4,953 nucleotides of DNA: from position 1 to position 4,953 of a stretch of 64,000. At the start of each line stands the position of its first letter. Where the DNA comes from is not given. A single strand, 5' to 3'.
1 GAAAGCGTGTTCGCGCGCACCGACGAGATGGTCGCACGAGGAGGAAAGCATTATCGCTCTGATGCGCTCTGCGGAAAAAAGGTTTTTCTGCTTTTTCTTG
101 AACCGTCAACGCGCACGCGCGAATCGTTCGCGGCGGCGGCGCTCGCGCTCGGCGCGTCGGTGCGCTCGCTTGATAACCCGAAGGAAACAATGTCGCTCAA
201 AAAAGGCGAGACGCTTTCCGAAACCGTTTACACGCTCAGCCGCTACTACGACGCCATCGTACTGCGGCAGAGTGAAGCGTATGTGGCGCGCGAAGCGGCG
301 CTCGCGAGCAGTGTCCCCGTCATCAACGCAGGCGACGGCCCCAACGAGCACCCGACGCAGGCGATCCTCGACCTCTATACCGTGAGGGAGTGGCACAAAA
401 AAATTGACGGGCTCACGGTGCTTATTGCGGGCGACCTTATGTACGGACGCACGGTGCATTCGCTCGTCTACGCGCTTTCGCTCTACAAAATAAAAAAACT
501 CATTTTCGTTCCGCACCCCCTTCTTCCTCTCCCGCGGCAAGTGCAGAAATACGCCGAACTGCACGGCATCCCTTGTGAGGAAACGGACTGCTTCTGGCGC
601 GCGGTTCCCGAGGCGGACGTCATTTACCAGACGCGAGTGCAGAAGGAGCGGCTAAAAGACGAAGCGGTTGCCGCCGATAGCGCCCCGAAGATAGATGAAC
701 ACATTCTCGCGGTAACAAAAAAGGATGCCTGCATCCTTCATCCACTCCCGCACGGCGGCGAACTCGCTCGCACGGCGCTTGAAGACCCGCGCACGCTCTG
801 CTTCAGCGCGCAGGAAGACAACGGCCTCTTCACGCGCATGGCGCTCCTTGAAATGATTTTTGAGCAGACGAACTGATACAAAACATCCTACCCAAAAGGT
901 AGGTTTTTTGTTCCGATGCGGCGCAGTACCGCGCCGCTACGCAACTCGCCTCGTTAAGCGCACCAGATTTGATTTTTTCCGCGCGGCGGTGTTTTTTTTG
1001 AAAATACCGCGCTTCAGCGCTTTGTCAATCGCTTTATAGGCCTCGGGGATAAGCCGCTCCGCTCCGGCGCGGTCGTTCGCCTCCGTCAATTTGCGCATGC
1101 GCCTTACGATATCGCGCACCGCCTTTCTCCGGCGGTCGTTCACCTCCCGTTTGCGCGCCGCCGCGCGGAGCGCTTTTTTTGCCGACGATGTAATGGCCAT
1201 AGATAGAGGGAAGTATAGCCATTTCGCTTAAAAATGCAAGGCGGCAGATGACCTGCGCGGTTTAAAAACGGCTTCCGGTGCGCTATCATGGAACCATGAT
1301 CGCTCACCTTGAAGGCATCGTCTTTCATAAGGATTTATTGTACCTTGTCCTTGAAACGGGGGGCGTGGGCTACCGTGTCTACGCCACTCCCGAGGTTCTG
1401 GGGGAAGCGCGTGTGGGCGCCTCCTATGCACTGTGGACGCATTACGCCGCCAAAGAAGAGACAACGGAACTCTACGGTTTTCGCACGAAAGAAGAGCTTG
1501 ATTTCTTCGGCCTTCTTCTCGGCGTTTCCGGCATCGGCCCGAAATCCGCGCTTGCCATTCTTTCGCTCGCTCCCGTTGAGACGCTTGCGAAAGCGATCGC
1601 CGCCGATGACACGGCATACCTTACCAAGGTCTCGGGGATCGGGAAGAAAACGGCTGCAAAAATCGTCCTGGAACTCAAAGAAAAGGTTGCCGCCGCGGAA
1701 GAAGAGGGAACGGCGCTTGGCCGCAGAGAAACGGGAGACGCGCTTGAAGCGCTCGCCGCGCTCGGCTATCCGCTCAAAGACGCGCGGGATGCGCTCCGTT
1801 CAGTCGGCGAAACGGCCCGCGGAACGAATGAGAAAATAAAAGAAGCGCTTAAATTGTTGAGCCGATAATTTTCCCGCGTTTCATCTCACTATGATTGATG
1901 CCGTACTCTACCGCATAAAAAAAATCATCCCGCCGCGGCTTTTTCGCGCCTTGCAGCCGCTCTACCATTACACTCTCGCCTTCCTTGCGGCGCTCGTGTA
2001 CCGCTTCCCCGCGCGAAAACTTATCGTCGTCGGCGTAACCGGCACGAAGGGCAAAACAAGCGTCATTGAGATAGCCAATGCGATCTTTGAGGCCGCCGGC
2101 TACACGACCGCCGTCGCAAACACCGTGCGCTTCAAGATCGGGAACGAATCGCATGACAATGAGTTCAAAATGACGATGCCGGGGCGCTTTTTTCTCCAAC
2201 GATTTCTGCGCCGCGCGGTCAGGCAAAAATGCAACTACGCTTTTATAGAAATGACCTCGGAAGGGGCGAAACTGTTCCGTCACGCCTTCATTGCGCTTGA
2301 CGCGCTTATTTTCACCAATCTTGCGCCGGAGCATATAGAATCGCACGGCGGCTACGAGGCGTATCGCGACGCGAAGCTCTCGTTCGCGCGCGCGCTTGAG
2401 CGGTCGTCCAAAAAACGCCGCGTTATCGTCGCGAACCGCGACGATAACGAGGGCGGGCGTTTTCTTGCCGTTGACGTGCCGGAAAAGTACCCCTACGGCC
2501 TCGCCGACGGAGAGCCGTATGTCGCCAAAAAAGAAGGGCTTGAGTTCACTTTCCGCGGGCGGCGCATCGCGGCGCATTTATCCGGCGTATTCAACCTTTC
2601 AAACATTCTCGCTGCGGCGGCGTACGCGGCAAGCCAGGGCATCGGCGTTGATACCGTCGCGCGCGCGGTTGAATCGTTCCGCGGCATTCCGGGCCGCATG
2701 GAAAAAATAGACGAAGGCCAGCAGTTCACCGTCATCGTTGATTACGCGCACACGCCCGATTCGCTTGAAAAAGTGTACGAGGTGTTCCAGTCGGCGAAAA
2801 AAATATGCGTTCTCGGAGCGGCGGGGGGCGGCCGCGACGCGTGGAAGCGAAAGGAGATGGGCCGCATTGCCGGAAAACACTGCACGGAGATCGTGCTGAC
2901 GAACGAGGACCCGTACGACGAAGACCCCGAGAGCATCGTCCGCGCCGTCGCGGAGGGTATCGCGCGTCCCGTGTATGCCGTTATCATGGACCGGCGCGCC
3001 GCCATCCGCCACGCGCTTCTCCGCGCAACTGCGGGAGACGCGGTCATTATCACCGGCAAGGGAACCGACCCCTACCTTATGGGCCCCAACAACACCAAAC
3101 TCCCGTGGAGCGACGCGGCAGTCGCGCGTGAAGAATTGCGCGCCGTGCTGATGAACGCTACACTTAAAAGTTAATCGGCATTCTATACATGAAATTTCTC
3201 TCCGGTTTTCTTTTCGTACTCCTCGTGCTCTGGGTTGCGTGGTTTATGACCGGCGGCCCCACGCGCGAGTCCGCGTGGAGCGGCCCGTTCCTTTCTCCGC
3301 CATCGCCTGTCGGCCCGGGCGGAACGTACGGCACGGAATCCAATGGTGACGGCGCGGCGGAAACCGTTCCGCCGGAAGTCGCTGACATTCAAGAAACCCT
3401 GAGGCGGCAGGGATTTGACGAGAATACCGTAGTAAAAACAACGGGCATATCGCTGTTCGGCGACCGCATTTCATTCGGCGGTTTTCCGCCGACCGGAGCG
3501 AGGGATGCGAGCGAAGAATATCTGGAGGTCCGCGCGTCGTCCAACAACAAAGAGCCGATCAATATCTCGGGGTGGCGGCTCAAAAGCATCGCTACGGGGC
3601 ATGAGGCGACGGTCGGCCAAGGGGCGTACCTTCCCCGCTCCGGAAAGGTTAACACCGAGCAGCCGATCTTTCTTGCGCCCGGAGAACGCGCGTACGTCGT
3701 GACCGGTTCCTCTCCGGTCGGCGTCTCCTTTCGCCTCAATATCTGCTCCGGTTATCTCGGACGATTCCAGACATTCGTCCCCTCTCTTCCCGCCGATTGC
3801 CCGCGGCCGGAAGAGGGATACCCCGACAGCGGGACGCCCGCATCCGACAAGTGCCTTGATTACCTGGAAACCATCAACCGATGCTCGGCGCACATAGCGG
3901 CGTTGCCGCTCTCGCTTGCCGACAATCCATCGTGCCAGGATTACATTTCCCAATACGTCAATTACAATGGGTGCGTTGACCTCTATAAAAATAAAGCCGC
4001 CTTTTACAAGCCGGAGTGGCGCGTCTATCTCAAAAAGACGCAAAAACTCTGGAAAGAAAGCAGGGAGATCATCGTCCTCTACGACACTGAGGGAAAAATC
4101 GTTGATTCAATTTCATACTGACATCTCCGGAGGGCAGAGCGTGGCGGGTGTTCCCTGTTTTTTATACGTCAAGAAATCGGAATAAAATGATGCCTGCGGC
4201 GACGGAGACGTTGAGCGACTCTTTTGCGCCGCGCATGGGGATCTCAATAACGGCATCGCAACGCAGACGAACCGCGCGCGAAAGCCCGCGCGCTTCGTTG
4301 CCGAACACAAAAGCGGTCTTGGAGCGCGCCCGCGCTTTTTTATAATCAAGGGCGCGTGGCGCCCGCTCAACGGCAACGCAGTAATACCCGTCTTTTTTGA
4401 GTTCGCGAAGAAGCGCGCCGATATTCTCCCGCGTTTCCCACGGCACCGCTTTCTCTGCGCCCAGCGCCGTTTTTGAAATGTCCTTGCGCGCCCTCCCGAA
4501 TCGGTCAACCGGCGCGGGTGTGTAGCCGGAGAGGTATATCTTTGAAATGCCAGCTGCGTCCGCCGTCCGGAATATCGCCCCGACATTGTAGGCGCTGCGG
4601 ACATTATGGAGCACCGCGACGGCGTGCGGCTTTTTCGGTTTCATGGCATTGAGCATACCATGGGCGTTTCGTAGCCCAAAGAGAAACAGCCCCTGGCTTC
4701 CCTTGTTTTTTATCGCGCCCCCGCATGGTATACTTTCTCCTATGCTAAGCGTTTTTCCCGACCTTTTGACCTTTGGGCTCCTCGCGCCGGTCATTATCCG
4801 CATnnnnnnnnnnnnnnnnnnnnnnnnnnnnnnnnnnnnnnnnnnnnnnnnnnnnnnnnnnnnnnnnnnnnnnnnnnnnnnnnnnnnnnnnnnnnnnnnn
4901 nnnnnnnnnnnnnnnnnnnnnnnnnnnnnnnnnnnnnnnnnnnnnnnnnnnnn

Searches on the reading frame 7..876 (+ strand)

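Call 10: search_protein_families(library=pfam, proteins=[window:7-876:+], max_evalue=0.0001)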
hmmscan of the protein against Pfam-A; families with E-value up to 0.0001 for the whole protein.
window:7-876:+ (289 aa): 2 families
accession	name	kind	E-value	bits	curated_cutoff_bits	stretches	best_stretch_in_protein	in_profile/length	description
PF02729.26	OTCace_N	-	4.9e-36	124.5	29.9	1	3-128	19-148/148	Aspartate/ornithine carbamoyltransferase, carbamoyl-P binding domain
PF00185.30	OTCace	-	3.7e-23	82.8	29.4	1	134-283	1-156/157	Aspartate/ornithine carbamoyltransferase, Asp/Orn binding domain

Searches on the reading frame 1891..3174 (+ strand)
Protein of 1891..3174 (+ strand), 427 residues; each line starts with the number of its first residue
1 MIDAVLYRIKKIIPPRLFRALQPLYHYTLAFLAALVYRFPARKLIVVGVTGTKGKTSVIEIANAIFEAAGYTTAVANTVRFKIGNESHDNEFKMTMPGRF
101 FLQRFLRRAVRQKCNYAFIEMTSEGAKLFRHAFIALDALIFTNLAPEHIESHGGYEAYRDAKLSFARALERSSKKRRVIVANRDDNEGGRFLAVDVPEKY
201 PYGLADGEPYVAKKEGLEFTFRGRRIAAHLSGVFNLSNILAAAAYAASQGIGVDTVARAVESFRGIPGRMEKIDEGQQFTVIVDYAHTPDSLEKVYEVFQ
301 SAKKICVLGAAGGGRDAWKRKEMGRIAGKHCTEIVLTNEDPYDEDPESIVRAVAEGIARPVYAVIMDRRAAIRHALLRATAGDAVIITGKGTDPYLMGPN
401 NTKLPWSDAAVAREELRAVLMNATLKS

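Call 10: search_protein_families(library=pfam, proteins=[window:1891-3174:+], max_evalue=0.0001)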
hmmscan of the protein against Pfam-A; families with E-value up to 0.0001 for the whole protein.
window:1891-3174:+ (427 aa): 2 families
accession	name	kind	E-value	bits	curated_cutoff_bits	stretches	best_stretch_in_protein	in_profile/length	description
PF08245.18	Mur_ligase_M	-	4e-29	102.4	24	1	49-245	1-199/200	Mur ligase middle domain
PF02875.26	Mur_ligase_C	-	2.4e-27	96.7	28.4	1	268-391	1-127/127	Mur ligase, glutamate ligase domain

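Call 26: find_encoding_contigs(protein=window:1891-3174:+, flank=10000, max_places=6)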
Protein window:1891-3174:+ (427 aa): 8 contigs read that carry it; 5 places shown.
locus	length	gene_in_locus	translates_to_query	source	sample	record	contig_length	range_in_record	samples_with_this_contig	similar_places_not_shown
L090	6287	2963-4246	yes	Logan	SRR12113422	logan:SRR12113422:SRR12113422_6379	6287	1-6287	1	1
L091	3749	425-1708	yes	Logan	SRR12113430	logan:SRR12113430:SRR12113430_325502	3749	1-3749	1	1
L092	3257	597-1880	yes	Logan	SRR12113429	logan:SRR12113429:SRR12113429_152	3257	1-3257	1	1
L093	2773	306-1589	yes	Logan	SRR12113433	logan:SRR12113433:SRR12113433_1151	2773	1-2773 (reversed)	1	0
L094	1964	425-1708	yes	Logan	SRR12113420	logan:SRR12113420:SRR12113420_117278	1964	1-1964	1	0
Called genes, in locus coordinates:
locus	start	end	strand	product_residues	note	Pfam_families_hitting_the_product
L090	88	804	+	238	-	PF00702:Hydrolase, PF13419:HAD_2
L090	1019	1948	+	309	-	PF02729:OTCace_N, PF00185:OTCace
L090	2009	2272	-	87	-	PF01649:Ribosomal_S20p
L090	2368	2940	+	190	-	PF01330:RuvA_N, PF14520:HHH_5, PF00633:HHH (faint), PF07499:RuvA_C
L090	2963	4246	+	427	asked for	PF08245:Mur_ligase_M, PF02875:Mur_ligase_C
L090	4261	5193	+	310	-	PF00932:LTD (faint)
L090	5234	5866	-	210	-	PF00588:SpoU_methylase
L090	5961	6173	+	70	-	-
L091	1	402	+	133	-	?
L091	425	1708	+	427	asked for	PF08245:Mur_ligase_M, PF02875:Mur_ligase_C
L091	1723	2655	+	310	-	PF00932:LTD (faint)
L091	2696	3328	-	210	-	PF00588:SpoU_methylase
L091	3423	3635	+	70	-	-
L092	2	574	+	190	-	PF01330:RuvA_N, PF14520:HHH_5, PF00633:HHH (faint), PF07499:RuvA_C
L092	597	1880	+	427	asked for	PF08245:Mur_ligase_M, PF02875:Mur_ligase_C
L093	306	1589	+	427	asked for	PF08245:Mur_ligase_M, PF02875:Mur_ligase_C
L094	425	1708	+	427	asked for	PF08245:Mur_ligase_M, PF02875:Mur_ligase_C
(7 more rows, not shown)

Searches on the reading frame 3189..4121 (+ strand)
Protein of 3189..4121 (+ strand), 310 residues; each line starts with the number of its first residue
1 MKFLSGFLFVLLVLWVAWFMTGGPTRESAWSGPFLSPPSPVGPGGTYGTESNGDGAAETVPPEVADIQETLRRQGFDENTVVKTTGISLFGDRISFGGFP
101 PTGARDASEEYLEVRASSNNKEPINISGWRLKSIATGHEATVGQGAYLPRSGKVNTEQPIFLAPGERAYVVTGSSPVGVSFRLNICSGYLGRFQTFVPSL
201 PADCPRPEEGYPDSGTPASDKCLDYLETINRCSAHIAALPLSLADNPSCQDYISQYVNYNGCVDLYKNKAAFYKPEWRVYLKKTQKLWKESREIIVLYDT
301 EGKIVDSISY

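Call 10: search_protein_families(library=pfam, proteins=[window:3189-4121:+], max_evalue=0.0001)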
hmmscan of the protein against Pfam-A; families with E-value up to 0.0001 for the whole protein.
window:3189-4121:+ (310 aa): 1 family
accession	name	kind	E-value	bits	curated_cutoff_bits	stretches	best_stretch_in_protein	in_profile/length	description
PF00932.25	LTD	-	7.6e-07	29.9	34.3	0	107-175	22-72/109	Lamin Tail Domain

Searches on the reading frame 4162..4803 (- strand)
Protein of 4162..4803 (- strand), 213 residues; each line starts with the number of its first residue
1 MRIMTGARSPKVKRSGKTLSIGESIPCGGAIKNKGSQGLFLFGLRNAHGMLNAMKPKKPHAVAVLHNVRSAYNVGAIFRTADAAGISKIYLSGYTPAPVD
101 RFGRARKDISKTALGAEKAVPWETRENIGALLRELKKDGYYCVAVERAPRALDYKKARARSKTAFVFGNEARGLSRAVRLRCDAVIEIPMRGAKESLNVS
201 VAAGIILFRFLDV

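Call 10: search_protein_families(library=pfam, proteins=[window:4162-4803:-], max_evalue=0.0001)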
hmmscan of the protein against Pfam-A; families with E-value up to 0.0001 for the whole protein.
window:4162-4803:- (213 aa): 1 family
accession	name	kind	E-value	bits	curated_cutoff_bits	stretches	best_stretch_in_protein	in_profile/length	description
PF00588.24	SpoU_methylase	-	3.4e-34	118.4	29.7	1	62-208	3-142/142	SpoU rRNA Methylase family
